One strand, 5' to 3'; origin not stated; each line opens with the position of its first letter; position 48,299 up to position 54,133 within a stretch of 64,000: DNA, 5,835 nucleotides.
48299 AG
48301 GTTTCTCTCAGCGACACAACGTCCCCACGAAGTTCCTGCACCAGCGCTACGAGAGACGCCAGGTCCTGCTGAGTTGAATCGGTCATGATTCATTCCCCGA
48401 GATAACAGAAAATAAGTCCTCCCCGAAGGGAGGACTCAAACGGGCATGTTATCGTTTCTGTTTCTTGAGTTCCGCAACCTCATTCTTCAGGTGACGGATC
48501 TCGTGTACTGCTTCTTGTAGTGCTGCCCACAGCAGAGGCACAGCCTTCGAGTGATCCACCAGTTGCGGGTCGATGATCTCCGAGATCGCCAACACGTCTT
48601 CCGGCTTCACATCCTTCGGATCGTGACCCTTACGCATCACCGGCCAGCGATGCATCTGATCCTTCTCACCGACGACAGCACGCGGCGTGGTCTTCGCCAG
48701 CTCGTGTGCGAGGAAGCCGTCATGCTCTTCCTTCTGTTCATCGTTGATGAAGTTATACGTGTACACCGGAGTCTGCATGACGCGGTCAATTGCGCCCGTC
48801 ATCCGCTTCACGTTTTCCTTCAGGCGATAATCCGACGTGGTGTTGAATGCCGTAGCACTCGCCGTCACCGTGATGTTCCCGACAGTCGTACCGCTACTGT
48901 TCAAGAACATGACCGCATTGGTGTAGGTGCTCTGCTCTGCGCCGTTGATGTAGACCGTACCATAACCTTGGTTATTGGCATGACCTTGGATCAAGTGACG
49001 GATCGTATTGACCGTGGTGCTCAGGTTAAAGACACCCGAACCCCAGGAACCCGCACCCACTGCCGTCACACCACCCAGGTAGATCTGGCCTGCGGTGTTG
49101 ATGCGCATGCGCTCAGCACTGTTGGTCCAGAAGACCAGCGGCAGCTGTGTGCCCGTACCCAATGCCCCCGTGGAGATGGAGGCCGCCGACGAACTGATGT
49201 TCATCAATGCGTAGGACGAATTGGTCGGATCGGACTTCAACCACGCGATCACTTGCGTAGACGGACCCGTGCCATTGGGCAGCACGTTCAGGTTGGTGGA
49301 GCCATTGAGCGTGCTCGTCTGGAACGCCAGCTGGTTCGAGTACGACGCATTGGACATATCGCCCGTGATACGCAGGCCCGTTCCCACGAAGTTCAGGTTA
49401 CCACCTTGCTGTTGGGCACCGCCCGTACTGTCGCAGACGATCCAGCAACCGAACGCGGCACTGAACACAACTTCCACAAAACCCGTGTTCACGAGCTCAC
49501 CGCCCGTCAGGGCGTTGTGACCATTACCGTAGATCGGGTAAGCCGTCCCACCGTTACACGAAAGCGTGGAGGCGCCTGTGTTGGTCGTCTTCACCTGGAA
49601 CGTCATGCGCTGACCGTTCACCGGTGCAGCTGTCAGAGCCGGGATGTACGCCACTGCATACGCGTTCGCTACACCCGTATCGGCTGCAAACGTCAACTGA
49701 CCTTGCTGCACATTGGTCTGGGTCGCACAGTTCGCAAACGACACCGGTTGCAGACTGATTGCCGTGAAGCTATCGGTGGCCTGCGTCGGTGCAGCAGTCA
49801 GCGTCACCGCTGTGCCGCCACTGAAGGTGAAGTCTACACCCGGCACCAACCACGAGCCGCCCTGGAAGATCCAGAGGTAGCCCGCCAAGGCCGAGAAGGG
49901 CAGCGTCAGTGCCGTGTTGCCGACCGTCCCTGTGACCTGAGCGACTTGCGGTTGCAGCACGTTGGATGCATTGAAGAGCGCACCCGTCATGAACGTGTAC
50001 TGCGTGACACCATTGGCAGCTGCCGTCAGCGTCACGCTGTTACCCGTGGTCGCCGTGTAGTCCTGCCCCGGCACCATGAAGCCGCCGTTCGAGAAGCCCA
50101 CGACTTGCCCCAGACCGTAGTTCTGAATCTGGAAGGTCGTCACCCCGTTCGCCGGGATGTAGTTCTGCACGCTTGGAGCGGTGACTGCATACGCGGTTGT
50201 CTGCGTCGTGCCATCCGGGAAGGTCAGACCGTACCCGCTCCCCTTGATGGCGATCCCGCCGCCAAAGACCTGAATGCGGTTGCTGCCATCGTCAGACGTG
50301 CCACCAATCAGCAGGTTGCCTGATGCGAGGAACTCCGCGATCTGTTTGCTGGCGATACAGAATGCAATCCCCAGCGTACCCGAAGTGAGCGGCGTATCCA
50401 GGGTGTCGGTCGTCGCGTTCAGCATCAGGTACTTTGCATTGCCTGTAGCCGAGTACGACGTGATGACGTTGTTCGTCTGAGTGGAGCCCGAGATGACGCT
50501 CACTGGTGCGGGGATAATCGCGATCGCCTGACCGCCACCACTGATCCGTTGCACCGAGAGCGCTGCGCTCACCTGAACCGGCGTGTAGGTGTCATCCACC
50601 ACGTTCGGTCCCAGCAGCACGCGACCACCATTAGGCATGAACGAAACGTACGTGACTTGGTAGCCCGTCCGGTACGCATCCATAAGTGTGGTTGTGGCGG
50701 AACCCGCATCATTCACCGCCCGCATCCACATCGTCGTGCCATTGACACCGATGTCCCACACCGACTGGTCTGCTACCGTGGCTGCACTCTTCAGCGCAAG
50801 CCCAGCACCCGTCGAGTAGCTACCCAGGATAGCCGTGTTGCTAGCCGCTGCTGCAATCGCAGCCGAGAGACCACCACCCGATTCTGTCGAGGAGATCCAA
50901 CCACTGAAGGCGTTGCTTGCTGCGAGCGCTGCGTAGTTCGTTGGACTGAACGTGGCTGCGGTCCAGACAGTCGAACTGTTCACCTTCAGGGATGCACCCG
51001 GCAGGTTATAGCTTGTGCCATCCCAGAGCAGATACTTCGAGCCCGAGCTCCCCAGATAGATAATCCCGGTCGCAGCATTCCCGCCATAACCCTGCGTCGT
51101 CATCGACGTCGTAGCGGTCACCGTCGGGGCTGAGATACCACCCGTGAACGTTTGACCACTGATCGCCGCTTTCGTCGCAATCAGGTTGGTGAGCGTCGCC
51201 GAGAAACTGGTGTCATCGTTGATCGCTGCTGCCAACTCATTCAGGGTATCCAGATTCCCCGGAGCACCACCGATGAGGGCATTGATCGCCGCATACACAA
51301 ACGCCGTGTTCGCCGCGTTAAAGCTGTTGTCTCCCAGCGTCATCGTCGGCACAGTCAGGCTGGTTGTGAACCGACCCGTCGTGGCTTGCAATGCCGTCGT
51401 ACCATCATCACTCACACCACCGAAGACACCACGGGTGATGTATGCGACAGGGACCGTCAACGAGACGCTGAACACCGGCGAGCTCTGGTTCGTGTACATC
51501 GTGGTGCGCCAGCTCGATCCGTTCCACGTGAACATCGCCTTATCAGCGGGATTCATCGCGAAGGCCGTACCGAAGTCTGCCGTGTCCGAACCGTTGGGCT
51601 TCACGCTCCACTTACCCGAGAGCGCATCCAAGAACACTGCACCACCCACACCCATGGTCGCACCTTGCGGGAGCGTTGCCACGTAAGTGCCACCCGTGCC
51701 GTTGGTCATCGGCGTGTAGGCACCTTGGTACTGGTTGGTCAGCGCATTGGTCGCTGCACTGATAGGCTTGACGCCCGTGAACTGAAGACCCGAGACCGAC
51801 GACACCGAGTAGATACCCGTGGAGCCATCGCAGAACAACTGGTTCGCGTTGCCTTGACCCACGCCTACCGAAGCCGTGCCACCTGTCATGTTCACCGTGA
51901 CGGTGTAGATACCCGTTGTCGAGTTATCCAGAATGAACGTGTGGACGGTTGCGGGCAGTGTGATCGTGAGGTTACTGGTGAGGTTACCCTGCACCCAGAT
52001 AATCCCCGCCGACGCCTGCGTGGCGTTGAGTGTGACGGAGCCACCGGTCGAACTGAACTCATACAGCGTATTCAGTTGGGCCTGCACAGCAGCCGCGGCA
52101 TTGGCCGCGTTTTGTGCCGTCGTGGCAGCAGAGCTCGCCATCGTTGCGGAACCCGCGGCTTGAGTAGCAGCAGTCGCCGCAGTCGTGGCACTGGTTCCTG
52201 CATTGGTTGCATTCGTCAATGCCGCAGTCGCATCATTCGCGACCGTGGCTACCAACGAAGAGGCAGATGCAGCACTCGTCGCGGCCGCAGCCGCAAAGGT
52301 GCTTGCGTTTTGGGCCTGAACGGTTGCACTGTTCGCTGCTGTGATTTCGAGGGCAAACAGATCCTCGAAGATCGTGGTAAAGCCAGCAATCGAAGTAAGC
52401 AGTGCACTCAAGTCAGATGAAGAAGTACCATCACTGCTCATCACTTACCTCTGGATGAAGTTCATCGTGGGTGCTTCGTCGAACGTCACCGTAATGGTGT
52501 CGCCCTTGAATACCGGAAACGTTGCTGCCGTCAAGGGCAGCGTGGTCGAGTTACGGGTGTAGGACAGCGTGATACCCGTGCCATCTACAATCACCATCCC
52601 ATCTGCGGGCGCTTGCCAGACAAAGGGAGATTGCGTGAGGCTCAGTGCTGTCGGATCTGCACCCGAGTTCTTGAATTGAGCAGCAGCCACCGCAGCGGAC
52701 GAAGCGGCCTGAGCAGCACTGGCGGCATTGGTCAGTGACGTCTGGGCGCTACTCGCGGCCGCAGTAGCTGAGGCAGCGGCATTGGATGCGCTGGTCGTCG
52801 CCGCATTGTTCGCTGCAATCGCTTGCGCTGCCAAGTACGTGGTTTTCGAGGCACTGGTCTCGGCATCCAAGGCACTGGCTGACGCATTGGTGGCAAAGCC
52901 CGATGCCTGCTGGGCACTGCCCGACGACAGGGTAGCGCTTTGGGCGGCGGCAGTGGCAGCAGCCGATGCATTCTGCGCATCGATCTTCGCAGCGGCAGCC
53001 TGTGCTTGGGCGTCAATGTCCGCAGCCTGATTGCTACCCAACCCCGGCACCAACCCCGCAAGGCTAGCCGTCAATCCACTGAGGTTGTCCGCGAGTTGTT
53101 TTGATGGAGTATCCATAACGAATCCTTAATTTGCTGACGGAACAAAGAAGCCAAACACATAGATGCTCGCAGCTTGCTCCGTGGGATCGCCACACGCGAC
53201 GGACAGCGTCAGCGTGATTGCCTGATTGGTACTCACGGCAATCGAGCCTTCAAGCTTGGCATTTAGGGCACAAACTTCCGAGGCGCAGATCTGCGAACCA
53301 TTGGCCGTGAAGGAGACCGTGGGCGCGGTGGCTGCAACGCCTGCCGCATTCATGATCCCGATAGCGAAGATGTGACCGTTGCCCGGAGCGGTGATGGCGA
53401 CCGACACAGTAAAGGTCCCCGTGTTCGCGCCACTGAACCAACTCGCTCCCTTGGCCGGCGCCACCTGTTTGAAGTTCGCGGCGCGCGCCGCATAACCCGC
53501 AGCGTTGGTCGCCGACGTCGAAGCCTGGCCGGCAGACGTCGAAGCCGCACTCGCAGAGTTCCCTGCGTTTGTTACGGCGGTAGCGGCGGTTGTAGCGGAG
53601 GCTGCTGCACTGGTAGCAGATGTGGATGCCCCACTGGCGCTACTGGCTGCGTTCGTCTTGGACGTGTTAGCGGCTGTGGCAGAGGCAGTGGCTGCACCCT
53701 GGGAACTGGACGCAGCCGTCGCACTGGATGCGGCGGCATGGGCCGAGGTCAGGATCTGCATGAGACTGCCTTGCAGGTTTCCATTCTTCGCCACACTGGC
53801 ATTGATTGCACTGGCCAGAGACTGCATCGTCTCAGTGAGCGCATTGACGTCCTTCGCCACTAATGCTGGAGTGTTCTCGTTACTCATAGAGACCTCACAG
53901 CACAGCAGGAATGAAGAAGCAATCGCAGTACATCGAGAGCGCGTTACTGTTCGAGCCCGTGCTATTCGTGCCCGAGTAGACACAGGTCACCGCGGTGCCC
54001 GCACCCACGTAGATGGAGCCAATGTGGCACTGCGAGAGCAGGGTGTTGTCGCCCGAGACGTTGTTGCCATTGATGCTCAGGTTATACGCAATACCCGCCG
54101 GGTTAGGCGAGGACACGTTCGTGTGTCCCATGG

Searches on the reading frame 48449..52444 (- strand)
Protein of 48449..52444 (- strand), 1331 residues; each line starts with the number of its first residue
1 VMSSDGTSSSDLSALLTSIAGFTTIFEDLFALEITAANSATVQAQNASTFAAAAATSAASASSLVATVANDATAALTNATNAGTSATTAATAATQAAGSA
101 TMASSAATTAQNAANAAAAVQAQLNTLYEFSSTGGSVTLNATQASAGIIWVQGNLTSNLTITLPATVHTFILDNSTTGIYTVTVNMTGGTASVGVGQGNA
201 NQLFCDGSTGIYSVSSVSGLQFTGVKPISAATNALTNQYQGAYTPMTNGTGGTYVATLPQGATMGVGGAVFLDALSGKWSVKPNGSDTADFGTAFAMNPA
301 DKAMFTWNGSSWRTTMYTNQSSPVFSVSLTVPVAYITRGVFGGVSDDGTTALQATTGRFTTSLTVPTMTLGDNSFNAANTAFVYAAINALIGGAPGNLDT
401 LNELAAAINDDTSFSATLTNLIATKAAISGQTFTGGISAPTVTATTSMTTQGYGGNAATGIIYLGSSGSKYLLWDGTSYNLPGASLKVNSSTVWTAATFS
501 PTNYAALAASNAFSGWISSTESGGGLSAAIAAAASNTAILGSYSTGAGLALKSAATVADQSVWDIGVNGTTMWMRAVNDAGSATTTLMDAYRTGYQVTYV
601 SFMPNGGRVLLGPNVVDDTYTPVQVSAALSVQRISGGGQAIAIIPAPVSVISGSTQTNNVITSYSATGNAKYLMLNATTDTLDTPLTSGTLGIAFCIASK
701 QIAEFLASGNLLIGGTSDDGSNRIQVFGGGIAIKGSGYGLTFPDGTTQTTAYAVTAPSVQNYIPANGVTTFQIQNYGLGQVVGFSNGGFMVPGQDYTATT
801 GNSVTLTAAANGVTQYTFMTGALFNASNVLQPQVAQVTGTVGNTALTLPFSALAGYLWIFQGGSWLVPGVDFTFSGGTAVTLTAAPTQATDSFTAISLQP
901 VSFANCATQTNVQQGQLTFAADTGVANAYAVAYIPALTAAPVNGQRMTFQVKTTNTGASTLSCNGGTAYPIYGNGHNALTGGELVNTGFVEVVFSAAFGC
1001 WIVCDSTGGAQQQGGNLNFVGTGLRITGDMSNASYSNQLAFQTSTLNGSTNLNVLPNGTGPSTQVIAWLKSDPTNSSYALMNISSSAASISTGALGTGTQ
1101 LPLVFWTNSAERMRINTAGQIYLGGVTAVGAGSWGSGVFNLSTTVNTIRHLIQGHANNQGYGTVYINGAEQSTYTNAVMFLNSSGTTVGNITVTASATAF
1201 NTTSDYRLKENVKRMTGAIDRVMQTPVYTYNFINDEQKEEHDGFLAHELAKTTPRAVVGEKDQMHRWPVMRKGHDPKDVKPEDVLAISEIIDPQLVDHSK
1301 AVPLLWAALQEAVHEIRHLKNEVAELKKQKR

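Call 20: search_protein_families(library=phrogs, proteins=[window:48449-52444:-], max_evalue=0.001)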
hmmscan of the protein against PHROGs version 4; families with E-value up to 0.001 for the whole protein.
window:48449-52444:- (1331 aa): 15 families
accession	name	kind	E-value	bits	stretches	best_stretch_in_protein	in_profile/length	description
phrog_19195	-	head and packaging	1.1e-39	136.9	1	1005-1327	1131-1423/1425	virion structural protein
phrog_18345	-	tail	3e-30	106.3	1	1110-1327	774-954/956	tail fiber protein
phrog_9942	-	tail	2.9e-29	102.7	1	1097-1328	781-1046/1178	tail fiber protein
phrog_6921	-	tail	8.1e-19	68.8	1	1032-1329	478-737/738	tail fiber protein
phrog_454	-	tail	5.2e-18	65.6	1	360-449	294-386/1376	tail fiber protein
phrog_5481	-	tail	9.7e-17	61.7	1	996-1328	694-1032/1043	tail fiber protein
phrog_2631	-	tail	2.5e-12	47.2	1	37-427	211-421/644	tail fiber protein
phrog_14572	-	tail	3.2e-09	37.3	1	1162-1328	343-475/484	tail fiber protein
phrog_8713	-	tail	1.5e-08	35.1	1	359-428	402-471/509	tail fiber protein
phrog_1980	-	tail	6.2e-07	30.1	1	921-1329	119-436/449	tail fiber protein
phrog_18185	-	tail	3.4e-05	24.5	1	377-427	240-290/399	tail fiber protein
phrog_4563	-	tail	4e-05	24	1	1179-1328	199-334/346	tail fiber protein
phrog_28992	-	unknown function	6e-05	23.3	1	1181-1262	221-305/343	-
phrog_18608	-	unknown function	7.9e-05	23.1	1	383-430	165-213/416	-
phrog_33119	-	tail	0.00022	20.9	1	1151-1262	504-602/643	long tail fiber protein distal subunit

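Call 21: search_protein_families(library=pfam, proteins=[window:48449-52444:-], max_evalue=0.01)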
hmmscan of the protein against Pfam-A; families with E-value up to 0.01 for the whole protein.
window:48449-52444:- (1331 aa): 1 family
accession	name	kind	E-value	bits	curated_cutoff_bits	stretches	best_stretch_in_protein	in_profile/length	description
PF13884.11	Peptidase_S74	-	9.3e-09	35.9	22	1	1204-1257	1-57/58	Chaperone of endosialidase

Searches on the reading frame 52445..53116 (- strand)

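Call 20: search_protein_families(library=phrogs, proteins=[window:52445-53116:-], max_evalue=0.001)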
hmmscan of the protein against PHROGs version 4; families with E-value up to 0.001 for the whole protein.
window:52445-53116:- (223 aa): 1 family
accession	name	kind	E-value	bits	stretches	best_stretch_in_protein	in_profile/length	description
phrog_1419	-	tail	0.00094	18.4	0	33-153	187-352/793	tail protein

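Call 21: search_protein_families(library=pfam, proteins=[window:52445-53116:-], max_evalue=0.01)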
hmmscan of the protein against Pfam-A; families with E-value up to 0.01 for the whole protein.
window:52445-53116:- (223 aa): 0 families

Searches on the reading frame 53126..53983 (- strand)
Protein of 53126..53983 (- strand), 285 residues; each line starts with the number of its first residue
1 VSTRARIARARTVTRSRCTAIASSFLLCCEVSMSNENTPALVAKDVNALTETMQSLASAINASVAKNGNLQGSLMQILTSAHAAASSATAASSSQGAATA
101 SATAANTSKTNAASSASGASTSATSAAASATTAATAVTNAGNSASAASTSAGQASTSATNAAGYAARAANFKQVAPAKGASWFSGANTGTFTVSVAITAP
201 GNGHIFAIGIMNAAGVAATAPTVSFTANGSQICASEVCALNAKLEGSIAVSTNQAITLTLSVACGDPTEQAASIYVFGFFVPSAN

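Call 20: search_protein_families(library=phrogs, proteins=[window:53126-53983:-], max_evalue=0.001)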
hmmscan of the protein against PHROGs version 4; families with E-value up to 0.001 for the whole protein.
window:53126-53983:- (285 aa): 6 families
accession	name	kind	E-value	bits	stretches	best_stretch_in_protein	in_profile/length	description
phrog_24369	-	tail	5e-12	45.2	1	48-215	89-258/1396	tail fiber protein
phrog_1419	-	tail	7e-06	25.5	1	57-242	119-316/793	tail protein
phrog_8780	-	tail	3.7e-05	23.1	1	73-231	134-285/755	minor tail protein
phrog_22285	-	tail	3.8e-05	23.4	1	42-234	94-283/802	tail fiber protein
phrog_745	-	unknown function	0.00014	20.5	1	41-235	123-308/1452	-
phrog_5481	-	tail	0.00035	20.1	1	79-175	45-142/1043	tail fiber protein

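Call 21: search_protein_families(library=pfam, proteins=[window:53126-53983:-], max_evalue=0.01)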
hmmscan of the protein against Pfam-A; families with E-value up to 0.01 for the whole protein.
window:53126-53983:- (285 aa): 0 families
